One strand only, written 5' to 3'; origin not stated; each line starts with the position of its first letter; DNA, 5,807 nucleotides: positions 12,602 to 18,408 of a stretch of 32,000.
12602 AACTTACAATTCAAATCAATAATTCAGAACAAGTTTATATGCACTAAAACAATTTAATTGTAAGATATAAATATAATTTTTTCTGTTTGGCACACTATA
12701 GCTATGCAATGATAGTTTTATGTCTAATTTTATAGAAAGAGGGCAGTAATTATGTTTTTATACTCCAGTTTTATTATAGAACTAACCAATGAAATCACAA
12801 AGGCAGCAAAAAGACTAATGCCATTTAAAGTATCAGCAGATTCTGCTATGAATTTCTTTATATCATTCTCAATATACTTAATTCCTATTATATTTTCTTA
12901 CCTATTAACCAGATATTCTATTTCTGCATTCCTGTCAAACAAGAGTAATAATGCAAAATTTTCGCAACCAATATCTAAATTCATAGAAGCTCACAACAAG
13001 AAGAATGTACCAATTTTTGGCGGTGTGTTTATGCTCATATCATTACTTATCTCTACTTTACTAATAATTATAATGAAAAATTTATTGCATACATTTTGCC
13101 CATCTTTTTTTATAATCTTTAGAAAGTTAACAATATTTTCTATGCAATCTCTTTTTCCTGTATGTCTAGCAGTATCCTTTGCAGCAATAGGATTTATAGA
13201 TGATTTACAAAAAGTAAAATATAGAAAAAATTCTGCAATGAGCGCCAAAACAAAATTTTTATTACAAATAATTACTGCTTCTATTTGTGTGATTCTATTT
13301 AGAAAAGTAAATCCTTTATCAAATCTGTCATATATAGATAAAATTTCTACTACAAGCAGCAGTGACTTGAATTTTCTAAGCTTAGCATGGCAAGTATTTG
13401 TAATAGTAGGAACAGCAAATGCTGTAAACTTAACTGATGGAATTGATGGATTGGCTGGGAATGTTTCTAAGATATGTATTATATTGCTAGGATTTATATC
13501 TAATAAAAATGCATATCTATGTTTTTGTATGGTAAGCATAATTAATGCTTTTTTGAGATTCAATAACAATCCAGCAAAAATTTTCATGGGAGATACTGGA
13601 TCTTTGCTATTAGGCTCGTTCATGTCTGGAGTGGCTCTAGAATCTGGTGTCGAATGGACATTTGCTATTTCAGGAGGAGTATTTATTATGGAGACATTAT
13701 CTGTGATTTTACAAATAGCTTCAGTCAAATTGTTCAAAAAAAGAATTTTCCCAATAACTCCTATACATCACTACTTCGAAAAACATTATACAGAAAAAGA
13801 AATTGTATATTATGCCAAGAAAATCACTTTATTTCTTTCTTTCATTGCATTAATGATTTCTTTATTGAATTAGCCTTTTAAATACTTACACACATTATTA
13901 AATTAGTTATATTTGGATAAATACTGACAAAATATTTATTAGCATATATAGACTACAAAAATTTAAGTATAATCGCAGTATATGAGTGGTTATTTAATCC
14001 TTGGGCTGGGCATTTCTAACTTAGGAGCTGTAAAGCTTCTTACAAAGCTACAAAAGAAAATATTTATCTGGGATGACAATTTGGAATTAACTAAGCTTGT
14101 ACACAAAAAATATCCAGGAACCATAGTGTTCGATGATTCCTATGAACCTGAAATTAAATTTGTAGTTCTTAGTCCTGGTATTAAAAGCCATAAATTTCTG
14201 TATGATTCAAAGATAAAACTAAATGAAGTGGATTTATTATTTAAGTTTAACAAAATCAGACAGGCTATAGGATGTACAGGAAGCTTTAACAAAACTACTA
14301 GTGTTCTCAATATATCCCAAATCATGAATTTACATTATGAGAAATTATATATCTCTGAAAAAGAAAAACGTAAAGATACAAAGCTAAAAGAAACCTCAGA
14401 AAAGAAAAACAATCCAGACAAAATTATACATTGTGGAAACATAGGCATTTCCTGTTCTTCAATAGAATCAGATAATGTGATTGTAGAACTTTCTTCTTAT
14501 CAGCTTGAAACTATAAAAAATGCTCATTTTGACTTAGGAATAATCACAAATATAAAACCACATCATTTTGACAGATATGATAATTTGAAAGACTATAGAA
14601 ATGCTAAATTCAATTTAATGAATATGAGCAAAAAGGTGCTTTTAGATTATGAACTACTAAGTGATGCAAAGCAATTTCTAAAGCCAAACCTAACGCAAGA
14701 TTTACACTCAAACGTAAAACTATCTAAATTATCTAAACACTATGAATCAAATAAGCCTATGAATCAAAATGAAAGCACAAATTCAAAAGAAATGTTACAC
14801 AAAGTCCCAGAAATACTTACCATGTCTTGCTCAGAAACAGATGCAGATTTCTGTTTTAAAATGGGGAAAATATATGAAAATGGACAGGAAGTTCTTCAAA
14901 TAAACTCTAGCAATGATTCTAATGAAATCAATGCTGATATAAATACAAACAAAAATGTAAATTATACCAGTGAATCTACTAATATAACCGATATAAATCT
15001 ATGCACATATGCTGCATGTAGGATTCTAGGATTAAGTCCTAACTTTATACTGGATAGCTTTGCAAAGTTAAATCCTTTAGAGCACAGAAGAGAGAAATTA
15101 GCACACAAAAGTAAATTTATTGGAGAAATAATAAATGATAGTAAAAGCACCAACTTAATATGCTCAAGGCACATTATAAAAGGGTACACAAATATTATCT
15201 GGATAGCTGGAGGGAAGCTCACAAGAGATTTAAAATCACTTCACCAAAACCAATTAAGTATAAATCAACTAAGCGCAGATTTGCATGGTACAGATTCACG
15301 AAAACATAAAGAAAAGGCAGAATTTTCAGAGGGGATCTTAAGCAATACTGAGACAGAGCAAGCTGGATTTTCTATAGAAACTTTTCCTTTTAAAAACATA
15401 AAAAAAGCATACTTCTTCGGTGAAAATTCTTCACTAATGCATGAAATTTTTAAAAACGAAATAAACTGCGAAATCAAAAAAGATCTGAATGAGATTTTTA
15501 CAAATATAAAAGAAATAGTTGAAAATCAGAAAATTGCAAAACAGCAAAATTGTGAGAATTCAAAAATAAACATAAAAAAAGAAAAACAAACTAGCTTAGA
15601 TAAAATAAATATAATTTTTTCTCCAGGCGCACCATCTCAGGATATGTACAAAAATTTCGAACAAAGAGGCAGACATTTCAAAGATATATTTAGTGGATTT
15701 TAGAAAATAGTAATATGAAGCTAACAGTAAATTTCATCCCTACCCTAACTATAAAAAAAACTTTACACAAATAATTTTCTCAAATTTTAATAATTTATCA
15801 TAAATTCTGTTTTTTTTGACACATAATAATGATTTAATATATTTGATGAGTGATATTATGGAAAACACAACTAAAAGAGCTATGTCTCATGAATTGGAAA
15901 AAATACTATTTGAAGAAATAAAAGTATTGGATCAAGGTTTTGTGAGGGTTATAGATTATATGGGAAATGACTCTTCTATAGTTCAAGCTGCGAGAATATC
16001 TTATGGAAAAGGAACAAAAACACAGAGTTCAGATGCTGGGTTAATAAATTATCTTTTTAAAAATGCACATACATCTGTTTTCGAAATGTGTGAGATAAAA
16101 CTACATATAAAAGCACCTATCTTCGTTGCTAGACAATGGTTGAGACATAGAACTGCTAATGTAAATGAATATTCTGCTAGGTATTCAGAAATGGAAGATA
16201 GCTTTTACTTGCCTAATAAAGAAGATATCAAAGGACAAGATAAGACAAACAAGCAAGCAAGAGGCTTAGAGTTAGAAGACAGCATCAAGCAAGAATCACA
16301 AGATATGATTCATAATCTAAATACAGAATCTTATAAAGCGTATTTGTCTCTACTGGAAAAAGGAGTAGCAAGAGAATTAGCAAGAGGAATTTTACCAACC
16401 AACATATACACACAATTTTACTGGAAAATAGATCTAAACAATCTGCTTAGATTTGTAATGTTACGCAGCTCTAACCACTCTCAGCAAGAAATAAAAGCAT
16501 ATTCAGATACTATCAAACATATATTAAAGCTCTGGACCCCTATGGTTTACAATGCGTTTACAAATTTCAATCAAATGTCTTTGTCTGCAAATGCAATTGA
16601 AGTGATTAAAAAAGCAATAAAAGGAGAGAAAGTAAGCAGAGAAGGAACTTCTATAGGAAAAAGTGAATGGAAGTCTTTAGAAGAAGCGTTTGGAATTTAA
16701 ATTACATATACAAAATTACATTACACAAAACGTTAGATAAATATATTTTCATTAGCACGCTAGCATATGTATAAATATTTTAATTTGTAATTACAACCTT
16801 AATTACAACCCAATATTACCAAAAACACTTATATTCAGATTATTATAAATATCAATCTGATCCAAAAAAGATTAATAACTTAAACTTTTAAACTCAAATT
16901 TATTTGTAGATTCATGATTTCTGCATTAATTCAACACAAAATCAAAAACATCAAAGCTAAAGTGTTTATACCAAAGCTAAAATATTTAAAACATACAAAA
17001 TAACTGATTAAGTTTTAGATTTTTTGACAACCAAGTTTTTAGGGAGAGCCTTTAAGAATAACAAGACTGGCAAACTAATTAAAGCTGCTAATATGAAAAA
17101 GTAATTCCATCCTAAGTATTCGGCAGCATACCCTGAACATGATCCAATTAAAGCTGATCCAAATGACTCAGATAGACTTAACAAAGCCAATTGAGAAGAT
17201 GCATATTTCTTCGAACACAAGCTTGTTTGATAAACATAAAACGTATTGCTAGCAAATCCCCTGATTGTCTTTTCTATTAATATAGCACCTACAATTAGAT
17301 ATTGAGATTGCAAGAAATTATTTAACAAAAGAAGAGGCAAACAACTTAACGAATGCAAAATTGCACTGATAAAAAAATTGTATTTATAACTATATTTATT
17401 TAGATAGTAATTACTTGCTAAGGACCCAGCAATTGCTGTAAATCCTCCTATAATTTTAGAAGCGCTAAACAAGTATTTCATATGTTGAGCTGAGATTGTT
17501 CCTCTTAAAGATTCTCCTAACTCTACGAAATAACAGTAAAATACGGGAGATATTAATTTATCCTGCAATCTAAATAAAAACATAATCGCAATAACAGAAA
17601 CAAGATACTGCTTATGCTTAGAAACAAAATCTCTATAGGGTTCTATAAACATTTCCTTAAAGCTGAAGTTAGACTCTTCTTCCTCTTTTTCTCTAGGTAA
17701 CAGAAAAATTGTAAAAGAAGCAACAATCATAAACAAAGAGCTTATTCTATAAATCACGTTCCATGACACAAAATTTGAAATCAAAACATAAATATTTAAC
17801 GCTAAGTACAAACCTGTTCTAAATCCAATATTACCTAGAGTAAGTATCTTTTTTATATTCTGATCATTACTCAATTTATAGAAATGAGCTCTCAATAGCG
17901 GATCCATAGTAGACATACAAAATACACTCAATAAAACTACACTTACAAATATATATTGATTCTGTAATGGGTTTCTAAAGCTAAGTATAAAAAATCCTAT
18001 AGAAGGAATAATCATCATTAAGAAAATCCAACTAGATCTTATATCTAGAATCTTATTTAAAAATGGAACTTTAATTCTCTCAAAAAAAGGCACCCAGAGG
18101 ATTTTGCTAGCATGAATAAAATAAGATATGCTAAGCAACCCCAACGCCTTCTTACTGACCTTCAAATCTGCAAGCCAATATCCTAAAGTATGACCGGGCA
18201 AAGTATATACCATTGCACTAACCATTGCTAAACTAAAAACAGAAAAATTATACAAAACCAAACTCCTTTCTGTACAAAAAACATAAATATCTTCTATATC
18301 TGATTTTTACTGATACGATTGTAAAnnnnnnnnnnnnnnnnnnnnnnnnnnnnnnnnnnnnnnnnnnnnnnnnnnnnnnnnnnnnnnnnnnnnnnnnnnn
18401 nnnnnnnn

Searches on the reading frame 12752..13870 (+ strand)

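Call 22: search_protein_families(library=pfam, proteins=[window:12752-13870:+], max_evalue=0.00001)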
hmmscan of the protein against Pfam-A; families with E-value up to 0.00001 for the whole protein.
window:12752-13870:+ (373 aa): 1 family
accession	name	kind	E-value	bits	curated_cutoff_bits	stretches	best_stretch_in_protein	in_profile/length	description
PF00953.26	Glycos_transf_4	-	6.5e-32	111.2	27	1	137-297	5-158/160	Glycosyl transferase family 4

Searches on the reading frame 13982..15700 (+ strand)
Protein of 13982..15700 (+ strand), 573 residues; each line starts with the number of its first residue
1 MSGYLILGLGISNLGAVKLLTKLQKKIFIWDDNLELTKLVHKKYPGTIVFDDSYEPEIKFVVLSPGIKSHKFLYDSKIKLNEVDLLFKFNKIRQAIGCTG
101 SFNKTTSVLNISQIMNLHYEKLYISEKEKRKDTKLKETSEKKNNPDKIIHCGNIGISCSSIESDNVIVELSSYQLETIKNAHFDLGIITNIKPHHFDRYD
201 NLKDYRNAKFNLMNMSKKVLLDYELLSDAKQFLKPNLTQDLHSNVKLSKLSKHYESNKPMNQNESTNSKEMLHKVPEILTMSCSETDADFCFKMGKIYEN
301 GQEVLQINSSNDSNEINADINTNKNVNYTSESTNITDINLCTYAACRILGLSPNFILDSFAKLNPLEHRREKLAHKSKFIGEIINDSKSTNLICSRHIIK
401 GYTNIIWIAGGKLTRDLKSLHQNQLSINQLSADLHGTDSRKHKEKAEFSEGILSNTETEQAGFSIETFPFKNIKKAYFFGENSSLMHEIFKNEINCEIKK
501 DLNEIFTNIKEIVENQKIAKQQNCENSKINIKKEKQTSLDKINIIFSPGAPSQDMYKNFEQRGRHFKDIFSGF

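Call 22: search_protein_families(library=pfam, proteins=[window:13982-15700:+], max_evalue=0.00001)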
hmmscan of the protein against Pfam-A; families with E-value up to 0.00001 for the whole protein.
window:13982-15700:+ (573 aa): 1 family
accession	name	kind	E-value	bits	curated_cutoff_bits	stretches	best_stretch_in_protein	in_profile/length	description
PF08245.18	Mur_ligase_M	-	6e-10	39.8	24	1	99-252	2-150/200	Mur ligase middle domain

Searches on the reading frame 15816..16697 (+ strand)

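Call 22: search_protein_families(library=pfam, proteins=[window:15816-16697:+], max_evalue=0.00001)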
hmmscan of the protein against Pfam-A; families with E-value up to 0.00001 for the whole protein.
window:15816-16697:+ (294 aa): 1 family
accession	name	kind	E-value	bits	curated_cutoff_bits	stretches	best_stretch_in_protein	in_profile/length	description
PF02511.20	Thy1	-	1.8e-51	175.1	24.8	1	44-242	1-190/191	Thymidylate synthase complementing protein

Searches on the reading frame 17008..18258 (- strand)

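Call 22: search_protein_families(library=pfam, proteins=[window:17008-18258:-], max_evalue=0.00001)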
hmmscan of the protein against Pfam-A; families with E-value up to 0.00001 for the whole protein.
window:17008-18258:- (416 aa): 1 family
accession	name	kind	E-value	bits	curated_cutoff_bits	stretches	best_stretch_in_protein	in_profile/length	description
PF07690.21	MFS_1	-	1e-18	67.8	33.4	1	8-370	2-345/347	Major Facilitator Superfamily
